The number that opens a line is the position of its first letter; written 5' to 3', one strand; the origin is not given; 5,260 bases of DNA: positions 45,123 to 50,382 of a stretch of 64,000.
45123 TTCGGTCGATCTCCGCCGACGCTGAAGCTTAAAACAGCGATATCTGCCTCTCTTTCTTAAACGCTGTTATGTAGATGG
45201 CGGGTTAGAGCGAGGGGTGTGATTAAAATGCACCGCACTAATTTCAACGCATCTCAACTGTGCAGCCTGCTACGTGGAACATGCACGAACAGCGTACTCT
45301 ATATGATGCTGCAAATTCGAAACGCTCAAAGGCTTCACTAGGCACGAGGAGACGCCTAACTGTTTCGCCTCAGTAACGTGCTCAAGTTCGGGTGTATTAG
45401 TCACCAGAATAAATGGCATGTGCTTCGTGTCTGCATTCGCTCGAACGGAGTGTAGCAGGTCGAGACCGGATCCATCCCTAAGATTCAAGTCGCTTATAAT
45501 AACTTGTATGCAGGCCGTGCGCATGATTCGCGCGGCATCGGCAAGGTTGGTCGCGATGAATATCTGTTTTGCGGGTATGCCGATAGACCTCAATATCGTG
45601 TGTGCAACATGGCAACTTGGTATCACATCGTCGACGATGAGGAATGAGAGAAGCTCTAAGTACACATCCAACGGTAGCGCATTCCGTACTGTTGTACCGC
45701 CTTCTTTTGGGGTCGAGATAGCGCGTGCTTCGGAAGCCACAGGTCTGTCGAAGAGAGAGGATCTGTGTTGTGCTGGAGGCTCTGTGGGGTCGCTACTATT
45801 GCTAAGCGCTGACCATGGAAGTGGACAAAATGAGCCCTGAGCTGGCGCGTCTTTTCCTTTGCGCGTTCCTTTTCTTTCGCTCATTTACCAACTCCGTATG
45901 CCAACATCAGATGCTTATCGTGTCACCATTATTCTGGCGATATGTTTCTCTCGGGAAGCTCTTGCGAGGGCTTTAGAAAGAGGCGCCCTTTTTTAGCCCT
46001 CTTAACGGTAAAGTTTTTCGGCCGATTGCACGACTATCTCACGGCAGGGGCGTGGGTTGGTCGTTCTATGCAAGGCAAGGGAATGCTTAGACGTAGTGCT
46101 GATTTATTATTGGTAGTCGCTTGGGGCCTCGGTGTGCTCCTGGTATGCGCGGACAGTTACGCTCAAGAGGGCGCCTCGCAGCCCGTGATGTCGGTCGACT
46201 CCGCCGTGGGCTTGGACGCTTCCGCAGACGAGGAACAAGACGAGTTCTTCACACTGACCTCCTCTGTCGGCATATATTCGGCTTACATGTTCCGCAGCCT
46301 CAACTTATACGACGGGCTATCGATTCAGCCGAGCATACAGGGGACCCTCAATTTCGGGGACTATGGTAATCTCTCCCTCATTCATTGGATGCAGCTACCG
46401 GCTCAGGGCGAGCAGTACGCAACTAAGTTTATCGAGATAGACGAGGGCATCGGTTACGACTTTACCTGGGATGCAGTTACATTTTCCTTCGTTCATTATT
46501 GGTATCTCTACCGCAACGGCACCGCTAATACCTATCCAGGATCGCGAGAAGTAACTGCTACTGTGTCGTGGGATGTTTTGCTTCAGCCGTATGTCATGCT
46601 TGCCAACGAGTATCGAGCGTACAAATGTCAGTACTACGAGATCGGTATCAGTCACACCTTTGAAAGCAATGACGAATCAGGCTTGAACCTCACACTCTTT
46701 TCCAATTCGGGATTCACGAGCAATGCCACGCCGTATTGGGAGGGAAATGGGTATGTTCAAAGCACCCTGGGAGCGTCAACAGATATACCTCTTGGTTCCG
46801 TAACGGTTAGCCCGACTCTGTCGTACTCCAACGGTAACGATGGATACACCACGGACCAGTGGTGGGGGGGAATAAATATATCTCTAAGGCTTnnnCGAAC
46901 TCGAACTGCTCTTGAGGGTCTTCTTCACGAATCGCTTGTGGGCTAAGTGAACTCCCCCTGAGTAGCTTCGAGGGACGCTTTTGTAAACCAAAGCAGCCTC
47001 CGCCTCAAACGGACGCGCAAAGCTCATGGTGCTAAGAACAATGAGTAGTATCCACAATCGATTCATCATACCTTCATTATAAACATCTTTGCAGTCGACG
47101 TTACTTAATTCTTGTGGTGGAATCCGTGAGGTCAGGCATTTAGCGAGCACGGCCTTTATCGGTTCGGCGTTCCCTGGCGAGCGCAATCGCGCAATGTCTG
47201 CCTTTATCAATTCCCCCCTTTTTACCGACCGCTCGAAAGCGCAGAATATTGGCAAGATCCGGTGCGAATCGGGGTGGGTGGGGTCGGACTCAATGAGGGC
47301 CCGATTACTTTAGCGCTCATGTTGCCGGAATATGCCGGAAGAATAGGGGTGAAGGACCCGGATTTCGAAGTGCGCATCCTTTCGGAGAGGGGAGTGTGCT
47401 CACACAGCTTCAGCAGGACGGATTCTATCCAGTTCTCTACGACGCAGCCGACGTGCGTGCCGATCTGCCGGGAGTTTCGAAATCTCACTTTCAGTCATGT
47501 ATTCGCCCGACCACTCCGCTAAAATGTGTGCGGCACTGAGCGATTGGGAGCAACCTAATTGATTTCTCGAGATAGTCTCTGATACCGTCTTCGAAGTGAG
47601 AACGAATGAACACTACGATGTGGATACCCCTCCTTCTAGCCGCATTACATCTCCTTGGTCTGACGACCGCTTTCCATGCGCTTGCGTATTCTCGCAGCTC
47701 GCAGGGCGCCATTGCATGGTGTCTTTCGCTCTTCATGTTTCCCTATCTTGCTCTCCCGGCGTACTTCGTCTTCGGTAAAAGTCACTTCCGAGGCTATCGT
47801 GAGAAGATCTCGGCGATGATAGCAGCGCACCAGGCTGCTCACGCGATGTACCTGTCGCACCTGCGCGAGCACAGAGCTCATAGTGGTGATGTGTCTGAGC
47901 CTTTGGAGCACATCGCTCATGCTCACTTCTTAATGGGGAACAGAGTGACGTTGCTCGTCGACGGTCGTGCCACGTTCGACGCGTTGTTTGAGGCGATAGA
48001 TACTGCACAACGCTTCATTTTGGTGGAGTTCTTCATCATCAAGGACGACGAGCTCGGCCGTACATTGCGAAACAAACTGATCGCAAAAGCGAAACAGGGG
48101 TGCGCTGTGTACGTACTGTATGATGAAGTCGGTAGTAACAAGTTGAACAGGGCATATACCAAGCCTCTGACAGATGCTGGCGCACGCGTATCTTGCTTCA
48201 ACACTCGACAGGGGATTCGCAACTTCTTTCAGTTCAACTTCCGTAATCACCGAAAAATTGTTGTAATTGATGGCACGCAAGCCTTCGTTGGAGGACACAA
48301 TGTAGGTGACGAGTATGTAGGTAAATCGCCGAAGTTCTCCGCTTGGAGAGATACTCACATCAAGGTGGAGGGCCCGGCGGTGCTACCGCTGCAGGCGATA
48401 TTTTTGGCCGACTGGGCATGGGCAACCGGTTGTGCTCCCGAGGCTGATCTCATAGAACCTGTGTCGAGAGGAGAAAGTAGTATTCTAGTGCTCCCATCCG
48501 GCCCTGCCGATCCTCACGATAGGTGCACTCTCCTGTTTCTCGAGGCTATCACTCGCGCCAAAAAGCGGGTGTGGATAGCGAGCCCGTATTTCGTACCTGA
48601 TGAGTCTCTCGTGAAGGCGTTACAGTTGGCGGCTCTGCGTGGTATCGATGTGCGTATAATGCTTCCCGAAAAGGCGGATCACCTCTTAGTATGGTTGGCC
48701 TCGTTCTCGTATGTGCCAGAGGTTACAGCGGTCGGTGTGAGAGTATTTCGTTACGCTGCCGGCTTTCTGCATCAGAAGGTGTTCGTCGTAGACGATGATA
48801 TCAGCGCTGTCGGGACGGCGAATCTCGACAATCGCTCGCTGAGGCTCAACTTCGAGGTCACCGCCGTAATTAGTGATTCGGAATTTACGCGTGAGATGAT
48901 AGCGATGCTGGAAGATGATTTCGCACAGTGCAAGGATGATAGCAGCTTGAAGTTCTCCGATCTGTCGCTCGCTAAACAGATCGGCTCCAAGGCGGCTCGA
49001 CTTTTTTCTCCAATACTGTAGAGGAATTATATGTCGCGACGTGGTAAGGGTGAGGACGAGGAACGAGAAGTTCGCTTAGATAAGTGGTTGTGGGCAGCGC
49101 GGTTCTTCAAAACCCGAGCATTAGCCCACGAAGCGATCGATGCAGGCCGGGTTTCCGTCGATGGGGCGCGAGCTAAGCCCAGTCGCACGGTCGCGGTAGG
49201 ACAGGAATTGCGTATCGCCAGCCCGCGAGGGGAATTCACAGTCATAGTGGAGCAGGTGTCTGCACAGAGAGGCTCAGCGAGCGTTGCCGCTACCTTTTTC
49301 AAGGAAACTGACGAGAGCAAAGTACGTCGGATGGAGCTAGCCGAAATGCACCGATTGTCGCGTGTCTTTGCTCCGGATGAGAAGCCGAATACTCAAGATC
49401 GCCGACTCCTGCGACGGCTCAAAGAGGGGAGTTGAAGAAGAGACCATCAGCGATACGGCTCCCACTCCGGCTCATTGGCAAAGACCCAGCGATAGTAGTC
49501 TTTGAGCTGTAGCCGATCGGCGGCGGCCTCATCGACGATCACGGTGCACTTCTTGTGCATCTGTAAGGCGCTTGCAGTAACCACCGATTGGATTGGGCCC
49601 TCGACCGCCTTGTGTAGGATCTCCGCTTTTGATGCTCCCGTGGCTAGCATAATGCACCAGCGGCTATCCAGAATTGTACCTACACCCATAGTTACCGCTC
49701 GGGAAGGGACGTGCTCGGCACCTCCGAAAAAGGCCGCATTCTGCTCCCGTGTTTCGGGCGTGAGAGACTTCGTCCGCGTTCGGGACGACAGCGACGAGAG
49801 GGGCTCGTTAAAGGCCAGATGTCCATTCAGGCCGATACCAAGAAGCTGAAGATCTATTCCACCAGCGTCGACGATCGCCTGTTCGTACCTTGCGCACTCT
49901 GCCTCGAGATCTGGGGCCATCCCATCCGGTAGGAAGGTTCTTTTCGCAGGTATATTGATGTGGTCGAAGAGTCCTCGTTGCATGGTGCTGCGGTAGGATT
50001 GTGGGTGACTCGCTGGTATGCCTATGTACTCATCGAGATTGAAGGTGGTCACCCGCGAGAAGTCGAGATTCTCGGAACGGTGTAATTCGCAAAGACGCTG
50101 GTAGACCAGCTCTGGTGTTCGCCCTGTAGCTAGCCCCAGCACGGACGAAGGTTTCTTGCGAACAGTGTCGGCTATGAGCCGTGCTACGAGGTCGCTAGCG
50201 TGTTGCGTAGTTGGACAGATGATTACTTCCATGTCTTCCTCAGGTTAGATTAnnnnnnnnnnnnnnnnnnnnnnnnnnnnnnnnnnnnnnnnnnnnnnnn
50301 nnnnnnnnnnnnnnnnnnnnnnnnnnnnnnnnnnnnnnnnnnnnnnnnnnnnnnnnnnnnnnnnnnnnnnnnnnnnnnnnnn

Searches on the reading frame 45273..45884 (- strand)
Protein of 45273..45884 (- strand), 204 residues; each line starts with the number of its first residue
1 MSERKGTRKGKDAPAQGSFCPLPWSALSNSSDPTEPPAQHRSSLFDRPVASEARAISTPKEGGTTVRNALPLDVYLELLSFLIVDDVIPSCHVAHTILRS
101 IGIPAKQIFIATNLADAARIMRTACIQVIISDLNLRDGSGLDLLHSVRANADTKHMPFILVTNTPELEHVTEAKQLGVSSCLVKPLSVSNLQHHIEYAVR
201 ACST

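Call 4: search_protein_families(library=pfam, proteins=[window:45273-45884:-], max_evalue=0.1)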
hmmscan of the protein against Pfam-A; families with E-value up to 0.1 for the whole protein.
window:45273-45884:- (204 aa): 1 family
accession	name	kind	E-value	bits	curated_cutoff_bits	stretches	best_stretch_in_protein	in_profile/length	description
PF00072.30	Response_reg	-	6.3e-15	55.8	30.2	1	82-195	2-110/111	Response regulator receiver domain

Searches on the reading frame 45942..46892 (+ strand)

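Call 4: search_protein_families(library=pfam, proteins=[window:45942-46892:+], max_evalue=0.1)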
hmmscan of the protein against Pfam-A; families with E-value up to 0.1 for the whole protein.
window:45942-46892:+ (317 aa): 1 family
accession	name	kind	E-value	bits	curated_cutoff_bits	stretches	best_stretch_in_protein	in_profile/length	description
PF15816.10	TMEM82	-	0.033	13.6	27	1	44-94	107-158/311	Transmembrane protein 82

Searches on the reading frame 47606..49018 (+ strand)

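Call 4: search_protein_families(library=pfam, proteins=[window:47606-49018:+], max_evalue=0.1)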
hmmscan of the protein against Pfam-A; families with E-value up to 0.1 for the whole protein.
window:47606-49018:+ (471 aa): 3 families
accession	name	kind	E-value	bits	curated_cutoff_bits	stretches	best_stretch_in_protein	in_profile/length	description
PF13091.12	PLDc_2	-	7.3e-41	139.5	27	2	312-436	2-129/132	PLD-like domain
PF00614.28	PLDc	-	1e-16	60.5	21.9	2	386-411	3-28/28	Phospholipase D Active site motif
PF13396.11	PLDc_N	-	0.00015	22.1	23.3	1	22-57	7-41/42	Phospholipase_D-nuclease N-terminal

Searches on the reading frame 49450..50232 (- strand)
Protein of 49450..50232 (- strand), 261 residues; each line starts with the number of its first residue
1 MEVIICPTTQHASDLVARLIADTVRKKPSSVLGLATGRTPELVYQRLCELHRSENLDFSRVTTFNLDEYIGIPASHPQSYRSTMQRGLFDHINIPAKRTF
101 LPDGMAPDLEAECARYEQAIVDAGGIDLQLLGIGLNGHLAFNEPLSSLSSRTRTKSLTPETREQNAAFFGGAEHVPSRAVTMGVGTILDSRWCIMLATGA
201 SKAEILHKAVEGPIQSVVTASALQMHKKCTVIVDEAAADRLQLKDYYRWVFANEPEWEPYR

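Call 92: search_protein_families(library=pfam, proteins=[window:49450-50232:-], max_evalue=0.00001)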
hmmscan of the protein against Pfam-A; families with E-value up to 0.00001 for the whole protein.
window:49450-50232:- (261 aa): 1 family
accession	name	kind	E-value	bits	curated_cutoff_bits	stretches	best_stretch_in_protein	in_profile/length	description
PF01182.26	Glucosamine_iso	-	2.9e-25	89.9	27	1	9-223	7-216/225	Glucosamine-6-phosphate isomerases/6-phosphogluconolactonase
